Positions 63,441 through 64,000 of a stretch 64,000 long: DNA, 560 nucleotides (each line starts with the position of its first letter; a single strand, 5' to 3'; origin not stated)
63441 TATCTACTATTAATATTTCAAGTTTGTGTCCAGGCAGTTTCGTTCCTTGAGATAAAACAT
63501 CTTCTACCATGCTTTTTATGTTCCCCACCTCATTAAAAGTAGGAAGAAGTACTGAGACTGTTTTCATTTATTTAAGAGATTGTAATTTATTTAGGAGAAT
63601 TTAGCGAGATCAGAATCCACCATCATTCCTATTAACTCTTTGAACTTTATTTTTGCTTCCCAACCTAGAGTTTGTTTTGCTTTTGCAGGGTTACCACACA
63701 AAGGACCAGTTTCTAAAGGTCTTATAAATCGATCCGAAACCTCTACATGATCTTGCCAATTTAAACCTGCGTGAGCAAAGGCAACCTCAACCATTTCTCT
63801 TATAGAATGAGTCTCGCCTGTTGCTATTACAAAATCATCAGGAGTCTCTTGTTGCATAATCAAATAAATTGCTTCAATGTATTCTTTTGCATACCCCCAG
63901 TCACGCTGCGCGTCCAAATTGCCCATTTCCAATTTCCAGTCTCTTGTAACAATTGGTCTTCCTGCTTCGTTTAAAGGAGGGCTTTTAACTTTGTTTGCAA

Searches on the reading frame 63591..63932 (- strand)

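Call 81: search_protein_families(library=pfam, proteins=[window:63591-63932:-], max_evalue=0.1)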
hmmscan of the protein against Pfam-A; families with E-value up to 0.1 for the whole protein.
window:63591-63932:- (113 aa): 2 families
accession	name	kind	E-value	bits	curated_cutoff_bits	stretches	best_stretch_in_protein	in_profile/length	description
PF16363.11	GDP_Man_Dehyd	-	2.6e-33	116.3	27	1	2-104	213-332/332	GDP-mannose 4,6 dehydratase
PF01370.27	Epimerase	-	1.5e-05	25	20.9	1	3-37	202-240/240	NAD dependent epimerase/dehydratase family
